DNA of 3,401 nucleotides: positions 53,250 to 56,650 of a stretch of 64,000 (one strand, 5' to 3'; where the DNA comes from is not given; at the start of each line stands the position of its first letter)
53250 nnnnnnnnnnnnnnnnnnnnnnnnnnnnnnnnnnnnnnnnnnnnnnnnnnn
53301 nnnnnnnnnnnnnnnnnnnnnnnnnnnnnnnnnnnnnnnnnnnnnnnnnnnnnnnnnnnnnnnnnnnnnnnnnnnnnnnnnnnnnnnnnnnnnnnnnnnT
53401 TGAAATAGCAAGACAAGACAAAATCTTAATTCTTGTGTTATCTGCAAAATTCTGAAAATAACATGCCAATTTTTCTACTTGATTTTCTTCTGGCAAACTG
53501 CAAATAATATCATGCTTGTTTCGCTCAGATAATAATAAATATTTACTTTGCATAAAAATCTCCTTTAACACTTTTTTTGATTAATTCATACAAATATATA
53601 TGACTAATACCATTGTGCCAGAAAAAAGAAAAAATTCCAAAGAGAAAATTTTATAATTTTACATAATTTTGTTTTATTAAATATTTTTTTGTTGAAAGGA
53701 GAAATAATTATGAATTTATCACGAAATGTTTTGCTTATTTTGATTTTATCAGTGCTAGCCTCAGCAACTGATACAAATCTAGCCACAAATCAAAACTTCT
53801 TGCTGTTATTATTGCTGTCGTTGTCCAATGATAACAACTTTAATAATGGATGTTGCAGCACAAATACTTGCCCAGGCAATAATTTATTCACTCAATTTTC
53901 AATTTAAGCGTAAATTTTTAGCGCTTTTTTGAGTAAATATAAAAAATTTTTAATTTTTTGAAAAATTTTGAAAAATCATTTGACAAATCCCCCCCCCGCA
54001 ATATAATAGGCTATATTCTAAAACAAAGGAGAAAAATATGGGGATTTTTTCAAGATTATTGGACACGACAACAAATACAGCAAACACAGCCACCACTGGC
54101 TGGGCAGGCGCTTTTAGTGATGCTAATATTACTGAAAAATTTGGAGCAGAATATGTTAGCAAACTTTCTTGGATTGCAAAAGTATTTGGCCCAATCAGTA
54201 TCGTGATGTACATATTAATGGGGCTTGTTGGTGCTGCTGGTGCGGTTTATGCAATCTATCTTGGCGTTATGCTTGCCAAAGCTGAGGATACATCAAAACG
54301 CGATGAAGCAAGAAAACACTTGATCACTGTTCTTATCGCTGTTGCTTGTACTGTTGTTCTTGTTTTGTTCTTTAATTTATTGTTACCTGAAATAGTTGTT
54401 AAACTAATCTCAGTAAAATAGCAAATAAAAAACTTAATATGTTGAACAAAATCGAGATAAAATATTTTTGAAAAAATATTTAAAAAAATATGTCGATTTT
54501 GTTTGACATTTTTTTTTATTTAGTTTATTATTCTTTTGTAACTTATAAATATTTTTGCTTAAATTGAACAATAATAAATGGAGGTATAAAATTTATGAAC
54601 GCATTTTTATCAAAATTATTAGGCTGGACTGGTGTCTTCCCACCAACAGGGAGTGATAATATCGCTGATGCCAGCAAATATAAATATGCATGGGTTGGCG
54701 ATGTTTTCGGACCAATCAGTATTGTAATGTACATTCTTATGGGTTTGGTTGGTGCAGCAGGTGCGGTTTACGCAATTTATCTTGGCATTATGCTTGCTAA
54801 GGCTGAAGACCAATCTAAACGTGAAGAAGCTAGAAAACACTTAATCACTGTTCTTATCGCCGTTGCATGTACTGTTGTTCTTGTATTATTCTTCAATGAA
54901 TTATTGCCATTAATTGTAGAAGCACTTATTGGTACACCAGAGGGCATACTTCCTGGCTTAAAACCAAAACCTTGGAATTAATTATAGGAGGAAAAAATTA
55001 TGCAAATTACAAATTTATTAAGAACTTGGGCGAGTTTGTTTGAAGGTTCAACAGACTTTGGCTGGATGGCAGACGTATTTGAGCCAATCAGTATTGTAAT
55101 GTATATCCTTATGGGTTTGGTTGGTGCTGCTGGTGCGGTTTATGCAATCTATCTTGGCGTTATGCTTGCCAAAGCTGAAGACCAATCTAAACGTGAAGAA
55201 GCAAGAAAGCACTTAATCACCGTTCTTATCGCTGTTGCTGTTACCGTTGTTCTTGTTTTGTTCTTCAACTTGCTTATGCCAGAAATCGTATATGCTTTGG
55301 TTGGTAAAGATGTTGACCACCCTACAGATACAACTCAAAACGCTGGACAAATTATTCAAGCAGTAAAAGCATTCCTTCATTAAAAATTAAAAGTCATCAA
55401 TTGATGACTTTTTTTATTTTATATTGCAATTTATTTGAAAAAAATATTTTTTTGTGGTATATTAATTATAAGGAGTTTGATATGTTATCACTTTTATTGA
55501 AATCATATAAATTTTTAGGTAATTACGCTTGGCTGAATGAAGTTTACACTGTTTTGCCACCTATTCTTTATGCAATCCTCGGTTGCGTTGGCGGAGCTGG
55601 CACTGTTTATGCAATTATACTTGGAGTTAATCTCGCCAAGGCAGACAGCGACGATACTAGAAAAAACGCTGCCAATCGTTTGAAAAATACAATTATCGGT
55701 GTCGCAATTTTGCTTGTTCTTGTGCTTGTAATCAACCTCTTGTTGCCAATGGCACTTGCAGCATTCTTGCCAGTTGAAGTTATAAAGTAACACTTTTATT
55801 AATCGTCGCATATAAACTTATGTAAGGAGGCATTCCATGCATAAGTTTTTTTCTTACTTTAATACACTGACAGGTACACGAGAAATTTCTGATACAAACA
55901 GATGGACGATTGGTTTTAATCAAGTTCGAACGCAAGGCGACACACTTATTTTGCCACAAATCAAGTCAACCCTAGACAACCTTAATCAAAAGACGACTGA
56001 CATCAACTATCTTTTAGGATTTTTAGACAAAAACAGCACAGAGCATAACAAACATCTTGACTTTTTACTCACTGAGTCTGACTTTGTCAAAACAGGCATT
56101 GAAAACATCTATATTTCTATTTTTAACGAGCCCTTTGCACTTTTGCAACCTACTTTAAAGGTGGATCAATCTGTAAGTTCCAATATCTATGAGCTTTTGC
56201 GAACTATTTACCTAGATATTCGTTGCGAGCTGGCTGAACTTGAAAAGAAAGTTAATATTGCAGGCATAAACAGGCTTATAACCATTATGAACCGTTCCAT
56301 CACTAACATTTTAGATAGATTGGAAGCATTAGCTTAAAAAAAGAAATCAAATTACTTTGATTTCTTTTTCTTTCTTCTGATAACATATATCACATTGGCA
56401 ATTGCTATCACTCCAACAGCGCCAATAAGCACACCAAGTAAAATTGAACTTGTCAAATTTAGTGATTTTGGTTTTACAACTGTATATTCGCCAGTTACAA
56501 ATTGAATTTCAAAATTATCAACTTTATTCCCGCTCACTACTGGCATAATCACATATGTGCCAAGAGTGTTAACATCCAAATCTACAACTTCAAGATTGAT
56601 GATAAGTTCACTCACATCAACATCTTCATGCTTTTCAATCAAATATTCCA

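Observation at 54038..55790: Orphan tandem array of four small two-TM 'pilin-like' paralogs with a conserved core, hypervariable termini and mosaic nucleotide identity suggesting gene conversion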

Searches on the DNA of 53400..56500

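Call 43: search_rna_families(source=window, start=53400, end=56500, threshold=evalue, max_evalue=1)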
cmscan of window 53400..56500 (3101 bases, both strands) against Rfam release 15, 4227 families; matches with E-value up to 1: 1.
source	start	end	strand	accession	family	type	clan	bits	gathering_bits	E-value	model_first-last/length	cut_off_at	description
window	53947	54000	-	RF03027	RT-6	Gene; sRNA;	-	20.3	46.7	0.3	1-75/75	no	RT-6 RNA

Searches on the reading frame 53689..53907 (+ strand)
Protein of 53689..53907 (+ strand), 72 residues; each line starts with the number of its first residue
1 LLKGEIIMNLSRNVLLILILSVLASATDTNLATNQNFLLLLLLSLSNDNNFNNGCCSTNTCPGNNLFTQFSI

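Call 3: search_protein_families(library=pfam, proteins=[window:53689-53907:+], max_evalue=1)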
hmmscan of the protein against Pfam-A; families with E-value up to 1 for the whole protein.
window:53689-53907:+ (72 aa): 0 families

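Call 28: search_protein_families(library=pfam, proteins=[window:53710-53904:+], max_evalue=1)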
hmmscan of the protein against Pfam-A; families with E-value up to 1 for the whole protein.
seq(65 aa): 1 family
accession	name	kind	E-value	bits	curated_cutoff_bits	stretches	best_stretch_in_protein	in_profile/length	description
PF02072.20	Orexin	-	0.83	10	22.6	1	28-56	14-46/129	Prepro-orexin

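Call 29: search_protein_families(library=ncbifam, proteins=[window:53710-53904:+], max_evalue=1)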
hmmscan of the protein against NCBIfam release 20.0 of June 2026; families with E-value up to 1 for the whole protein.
seq(65 aa): 0 families

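Call 60: search_protein_representatives(protein=window:53713-53907:+)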
Query: 64 residues. Proteins with E-value up to 0.001 (for the whole library): 42; up to 1e-10: 3; up to 1e-30: 0. The best 42 are listed.
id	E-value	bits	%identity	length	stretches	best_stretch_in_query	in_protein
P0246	5.1e-14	67.3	59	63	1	2-60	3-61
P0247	7.8e-11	57.4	66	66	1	4-59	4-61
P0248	1.0e-10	57.0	62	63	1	4-59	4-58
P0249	3.4e-10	55.4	55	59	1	1-59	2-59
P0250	1.1e-09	53.7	71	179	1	3-56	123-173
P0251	3.5e-09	52.2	58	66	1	1-55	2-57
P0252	5.3e-09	51.6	58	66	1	1-59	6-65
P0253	1.1e-08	50.7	60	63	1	5-59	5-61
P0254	8.2e-08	47.9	57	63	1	2-62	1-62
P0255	1.5e-07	47.1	55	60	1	1-57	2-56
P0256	2.4e-07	46.4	60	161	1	2-59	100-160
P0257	3.7e-07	45.9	58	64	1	3-56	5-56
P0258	5.0e-07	45.5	65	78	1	3-57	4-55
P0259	6.3e-07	45.1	55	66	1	2-57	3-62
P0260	6.5e-07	45.1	57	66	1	1-54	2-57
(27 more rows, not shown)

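Call 75: search_protein_families(library=phrogs, proteins=[window:53710-53904:+], max_evalue=0.01)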
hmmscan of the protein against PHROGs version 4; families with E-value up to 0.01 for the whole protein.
window:53710-53904:+ (65 aa): 0 families
